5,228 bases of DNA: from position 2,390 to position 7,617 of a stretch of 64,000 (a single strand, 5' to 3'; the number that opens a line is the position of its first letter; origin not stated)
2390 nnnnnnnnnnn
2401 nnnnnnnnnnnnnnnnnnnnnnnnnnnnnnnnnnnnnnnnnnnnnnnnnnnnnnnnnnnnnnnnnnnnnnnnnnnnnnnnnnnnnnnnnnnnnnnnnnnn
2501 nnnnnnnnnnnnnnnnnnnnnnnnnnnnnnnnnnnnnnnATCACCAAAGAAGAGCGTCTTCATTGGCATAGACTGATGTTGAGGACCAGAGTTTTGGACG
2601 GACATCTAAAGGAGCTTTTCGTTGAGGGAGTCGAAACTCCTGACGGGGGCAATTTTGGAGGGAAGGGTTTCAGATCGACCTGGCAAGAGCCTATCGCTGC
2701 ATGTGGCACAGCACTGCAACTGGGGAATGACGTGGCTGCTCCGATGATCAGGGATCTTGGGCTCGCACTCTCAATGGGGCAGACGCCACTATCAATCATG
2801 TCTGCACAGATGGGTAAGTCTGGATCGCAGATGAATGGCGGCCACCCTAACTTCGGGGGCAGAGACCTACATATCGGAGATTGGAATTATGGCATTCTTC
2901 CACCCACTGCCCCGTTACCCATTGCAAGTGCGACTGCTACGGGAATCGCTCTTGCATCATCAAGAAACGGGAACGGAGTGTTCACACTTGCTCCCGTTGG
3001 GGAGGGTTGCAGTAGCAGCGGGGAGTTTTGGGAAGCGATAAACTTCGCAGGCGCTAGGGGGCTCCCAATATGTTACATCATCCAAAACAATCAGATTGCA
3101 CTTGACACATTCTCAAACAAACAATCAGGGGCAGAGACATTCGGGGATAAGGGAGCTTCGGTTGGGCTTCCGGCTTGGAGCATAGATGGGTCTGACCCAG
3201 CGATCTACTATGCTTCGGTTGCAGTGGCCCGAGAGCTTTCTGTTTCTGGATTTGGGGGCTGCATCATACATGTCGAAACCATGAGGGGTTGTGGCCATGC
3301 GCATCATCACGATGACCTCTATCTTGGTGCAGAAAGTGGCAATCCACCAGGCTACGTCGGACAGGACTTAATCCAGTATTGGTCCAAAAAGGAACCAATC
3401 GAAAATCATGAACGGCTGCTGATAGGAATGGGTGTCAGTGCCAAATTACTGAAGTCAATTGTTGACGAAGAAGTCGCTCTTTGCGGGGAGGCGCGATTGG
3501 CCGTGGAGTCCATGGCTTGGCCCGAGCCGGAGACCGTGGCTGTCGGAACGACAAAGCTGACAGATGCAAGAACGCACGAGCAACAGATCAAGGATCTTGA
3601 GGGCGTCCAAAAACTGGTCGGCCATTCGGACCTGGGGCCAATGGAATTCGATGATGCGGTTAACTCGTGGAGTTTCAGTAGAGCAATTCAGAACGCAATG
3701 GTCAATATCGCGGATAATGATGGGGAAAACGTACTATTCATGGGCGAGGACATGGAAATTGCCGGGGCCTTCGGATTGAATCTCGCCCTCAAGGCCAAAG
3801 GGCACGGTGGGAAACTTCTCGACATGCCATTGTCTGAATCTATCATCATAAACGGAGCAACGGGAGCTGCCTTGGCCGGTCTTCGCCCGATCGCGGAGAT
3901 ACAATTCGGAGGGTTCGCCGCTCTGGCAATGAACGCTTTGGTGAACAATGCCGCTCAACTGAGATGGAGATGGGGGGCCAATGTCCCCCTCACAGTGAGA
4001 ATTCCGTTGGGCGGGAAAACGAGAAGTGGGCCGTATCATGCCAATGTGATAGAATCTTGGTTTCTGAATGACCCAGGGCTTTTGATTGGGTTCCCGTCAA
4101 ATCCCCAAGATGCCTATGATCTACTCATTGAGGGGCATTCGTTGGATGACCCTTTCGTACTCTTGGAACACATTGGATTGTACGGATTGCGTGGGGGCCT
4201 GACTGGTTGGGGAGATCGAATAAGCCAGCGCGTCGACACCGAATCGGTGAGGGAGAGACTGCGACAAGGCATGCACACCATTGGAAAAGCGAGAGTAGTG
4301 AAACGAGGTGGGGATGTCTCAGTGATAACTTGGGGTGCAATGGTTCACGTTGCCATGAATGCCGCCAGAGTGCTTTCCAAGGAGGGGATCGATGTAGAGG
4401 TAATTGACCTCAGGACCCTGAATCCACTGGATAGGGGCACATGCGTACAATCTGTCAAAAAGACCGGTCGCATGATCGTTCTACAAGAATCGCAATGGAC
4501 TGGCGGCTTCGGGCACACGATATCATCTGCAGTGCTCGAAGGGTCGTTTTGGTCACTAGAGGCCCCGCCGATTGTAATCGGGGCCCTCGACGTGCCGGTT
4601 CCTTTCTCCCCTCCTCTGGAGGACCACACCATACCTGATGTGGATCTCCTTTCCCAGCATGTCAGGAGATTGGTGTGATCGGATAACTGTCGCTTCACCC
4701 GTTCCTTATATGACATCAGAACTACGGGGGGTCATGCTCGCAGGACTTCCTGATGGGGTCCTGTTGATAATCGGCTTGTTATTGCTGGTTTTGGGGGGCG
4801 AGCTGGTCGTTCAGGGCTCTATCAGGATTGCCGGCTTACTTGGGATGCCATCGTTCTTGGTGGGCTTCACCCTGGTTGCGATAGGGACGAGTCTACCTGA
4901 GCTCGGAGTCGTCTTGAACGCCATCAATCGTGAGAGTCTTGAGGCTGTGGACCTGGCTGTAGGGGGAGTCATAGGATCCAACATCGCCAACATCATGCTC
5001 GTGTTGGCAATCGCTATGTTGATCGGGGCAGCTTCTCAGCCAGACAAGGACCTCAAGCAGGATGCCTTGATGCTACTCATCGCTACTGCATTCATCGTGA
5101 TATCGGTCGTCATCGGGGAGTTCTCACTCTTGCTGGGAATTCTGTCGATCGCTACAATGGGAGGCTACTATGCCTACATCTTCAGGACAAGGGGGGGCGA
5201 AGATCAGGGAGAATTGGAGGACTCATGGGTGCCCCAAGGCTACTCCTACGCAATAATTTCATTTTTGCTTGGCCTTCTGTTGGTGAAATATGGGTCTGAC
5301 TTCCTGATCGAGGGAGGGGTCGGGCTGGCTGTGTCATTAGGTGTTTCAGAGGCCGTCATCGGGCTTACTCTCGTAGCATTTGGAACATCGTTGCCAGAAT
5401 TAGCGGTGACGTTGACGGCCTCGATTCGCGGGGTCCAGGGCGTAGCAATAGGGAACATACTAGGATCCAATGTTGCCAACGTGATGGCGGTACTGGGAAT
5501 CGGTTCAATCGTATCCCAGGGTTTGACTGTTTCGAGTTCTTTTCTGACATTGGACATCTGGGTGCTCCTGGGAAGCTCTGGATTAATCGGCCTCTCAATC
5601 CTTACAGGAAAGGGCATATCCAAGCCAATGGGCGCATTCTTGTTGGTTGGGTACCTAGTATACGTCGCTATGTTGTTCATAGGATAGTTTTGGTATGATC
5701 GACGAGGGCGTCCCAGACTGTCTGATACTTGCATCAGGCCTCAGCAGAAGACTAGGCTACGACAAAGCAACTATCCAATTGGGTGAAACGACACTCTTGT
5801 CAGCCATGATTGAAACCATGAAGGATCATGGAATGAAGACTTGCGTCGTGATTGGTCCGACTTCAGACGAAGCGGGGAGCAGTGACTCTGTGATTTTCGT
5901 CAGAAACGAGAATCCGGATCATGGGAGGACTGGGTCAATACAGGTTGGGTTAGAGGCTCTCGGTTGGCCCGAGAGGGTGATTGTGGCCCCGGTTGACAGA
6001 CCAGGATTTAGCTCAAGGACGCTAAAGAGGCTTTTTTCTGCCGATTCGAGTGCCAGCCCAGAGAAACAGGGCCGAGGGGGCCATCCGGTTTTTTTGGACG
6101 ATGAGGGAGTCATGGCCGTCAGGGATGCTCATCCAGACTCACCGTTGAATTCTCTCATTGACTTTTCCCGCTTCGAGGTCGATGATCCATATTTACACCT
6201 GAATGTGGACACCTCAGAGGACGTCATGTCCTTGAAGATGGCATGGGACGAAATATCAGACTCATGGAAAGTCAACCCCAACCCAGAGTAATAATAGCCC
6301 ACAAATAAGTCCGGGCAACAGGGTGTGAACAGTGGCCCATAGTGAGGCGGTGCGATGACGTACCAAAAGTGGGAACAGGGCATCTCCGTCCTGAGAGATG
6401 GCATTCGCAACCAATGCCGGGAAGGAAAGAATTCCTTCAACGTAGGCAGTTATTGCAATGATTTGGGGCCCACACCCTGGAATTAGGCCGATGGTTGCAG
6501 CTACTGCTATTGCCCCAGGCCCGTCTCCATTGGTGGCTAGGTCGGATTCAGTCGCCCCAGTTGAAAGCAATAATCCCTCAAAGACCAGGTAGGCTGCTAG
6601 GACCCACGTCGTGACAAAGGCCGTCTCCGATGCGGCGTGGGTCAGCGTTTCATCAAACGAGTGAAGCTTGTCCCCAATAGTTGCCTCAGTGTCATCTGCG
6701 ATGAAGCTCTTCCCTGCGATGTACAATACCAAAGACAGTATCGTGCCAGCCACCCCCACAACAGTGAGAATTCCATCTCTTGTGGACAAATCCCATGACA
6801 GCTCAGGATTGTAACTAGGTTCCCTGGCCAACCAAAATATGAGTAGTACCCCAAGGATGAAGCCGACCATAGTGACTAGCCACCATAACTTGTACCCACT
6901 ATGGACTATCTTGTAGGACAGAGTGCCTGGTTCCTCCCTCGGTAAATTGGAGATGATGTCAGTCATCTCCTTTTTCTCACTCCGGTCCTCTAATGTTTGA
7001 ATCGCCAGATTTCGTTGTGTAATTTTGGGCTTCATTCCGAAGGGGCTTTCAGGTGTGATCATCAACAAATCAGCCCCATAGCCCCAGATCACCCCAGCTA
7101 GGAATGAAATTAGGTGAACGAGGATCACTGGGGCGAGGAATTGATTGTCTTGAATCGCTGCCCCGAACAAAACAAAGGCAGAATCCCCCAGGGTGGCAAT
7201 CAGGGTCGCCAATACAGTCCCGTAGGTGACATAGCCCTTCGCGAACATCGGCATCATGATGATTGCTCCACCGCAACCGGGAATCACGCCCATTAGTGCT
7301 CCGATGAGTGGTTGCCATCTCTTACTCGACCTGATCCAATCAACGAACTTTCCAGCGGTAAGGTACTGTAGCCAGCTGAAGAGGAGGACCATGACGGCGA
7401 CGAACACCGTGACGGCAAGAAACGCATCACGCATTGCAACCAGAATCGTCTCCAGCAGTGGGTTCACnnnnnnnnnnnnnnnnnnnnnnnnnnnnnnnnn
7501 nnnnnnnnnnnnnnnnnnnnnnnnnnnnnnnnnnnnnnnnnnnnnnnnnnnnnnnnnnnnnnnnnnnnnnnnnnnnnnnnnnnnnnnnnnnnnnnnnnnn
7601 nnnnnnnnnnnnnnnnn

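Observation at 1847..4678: Orphan fused E1 alpha-beta 2-oxoacid dehydrogenase with a Zn-ribbon-containing, lower-GC N-terminal extension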

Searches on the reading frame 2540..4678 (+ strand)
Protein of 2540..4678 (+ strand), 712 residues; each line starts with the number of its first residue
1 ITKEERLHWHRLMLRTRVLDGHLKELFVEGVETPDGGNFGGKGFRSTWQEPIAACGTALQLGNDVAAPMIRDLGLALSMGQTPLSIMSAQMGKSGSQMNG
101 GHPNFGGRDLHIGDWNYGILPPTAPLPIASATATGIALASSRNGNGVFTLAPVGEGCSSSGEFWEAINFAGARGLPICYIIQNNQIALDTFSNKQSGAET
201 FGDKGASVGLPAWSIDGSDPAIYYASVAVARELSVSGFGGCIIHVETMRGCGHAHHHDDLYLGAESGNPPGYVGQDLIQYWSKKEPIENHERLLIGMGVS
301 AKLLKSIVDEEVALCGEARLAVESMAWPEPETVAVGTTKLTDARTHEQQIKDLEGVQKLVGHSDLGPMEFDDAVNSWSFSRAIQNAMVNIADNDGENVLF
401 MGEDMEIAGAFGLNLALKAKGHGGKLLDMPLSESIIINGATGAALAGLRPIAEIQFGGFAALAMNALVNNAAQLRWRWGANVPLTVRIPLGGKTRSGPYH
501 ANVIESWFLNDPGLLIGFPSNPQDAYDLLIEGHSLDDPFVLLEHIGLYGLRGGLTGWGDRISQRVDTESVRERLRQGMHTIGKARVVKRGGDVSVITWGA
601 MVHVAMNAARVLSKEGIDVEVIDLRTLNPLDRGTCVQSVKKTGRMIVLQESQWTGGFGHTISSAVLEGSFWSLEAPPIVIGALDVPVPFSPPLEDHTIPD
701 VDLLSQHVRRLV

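Call 38: search_solved_structures(query=window:2540-4678:+, max_evalue=1e-10, show_alignments=2)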
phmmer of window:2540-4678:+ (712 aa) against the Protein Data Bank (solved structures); distinct sequences matched with E-value up to 1e-10: 40.
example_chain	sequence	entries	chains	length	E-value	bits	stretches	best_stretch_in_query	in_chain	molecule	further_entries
3duf_B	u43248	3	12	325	1.7e-53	185.1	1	382-691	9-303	Pyruvate dehydrogenase E1 component subunit beta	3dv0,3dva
1w85_B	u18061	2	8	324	1.7e-53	185.1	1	382-691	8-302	PYRUVATE DEHYDROGENASE E1 COMPONENT, BETA SUBUNIT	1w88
1ik6_A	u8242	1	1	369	8.8e-52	179.5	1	378-692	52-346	pyruvate dehydrogenase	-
2bp7_B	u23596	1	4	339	6.7e-50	173.2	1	378-690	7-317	2-OXOISOVALERATE DEHYDROGENASE BETA SUBUNIT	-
1qs0_B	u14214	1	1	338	7.2e-50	173.1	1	378-690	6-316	2-OXOISOVALERATE DEHYDROGENASE BETA-SUBUNIT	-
1um9_B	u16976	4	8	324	1.6e-40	142.3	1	396-691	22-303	2-oxo acid dehydrogenase beta subunit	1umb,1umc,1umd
6cer_B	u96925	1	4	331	7.5e-40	140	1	391-702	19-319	Pyruvate dehydrogenase E1 component subunit beta, mitochondrial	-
3exe_B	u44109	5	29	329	7.6e-40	140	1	391-702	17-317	Pyruvate dehydrogenase E1 component subunit beta, mitochondrial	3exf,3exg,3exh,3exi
1ni4_B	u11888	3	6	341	2e-39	138.6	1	390-702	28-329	Pyruvate dehydrogenase E1 component: Beta subunit | Pyruvate dehydrogenase E1 component subunit beta | Pyruvate dehydrogenase E1 component subunit beta, mitocho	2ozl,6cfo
1dtw_B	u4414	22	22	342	3.4e-39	137.8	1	367-700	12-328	BRANCHED-CHAIN ALPHA-KETO ACID DEHYDROGENASE BETA SUBUNIT | 2-OXOISOVALERATE DEHYDROGENASE BETA SUBUNIT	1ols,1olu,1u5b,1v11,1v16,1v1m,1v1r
2j9f_B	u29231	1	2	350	3.7e-39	137.7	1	367-700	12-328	2-OXOISOVALERATE DEHYDROGENASE BETA SUBUNIT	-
1olx_B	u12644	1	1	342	7.6e-38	133.4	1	367-700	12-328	2-OXOISOVALERATE DEHYDROGENASE BETA SUBUNIT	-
1w85_A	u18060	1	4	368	4.5e-25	91.1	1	117-302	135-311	PYRUVATE DEHYDROGENASE E1 COMPONENT, ALPHA SUBUNIT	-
3duf_A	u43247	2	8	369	4.5e-25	91.1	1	117-302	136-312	Pyruvate dehydrogenase E1 component subunit alpha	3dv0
3dva_A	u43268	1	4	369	1.2e-24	89.8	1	117-302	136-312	Pyruvate dehydrogenase E1 component subunit alpha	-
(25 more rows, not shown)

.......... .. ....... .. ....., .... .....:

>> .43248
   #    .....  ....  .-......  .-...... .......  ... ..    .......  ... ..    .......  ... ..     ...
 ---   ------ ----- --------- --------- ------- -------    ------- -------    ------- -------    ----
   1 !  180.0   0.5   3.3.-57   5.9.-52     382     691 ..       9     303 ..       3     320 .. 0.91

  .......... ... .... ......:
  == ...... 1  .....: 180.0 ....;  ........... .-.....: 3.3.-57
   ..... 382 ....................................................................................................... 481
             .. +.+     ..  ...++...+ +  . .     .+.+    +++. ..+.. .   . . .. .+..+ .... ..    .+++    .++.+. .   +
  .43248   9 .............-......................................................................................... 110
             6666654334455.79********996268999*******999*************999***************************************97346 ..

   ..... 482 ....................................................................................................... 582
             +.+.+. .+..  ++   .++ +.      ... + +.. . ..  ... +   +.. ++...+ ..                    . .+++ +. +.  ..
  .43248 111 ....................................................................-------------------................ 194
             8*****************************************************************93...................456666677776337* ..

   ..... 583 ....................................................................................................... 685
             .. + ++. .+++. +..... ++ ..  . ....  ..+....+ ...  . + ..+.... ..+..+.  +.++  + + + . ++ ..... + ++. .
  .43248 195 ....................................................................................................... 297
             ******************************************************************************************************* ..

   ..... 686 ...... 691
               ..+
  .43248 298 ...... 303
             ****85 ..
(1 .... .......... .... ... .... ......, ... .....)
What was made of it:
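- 4175..4282 (+): Insertion of about 19 aa relative to Geobacillus E1beta, containing the motif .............. Gap in the alignment to 3DUF_B (call 38).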

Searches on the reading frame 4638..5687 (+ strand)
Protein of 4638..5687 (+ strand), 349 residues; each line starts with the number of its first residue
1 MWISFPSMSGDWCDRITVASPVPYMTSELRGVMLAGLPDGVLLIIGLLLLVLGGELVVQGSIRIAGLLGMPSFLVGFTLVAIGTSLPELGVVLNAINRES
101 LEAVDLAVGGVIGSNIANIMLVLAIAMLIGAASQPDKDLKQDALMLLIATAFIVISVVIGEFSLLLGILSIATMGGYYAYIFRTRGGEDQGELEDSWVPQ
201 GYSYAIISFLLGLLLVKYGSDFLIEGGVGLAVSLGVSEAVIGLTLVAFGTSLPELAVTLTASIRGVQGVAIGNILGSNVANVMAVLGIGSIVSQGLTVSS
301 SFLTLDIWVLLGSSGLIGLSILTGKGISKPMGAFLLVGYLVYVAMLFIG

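Call 10: search_protein_families(library=pfam, proteins=[window:4638-5687:+], max_evalue=0.001)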
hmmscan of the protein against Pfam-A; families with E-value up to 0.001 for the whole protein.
window:4638-5687:+ (349 aa): 1 family
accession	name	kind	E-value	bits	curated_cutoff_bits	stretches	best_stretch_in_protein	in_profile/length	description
PF01699.29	Na_Ca_ex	-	4.7e-45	153.7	24.9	2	205-347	2-150/151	Sodium/calcium exchanger protein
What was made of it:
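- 4710..5687 (+): Na+/Ca2+ exchanger family gene. It is always the next gene downstream, possibly co-transcribed, and not part of the enzyme. Pfam Na_Ca_ex (call 10).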

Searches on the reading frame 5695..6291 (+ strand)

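Call 10: search_protein_families(library=pfam, proteins=[window:5695-6291:+], max_evalue=0.001)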
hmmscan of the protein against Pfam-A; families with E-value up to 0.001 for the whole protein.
window:5695-6291:+ (198 aa): 1 family
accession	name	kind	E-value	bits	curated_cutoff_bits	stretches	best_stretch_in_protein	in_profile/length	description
PF12804.13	NTP_transf_3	-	1.7e-24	87.3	27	1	9-156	1-155/160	MobA-like NTP transferase domain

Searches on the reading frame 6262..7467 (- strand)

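Call 10: search_protein_families(library=pfam, proteins=[window:6262-7467:-], max_evalue=0.001)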
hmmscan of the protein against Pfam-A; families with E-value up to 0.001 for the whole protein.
window:6262-7467:- (401 aa): 1 family
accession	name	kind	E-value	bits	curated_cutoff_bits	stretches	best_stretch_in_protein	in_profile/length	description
PF11449.14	ArsP_2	-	3.4e-82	276.9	32.5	1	6-396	4-358/359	Putative, 10TM heavy-metal exporter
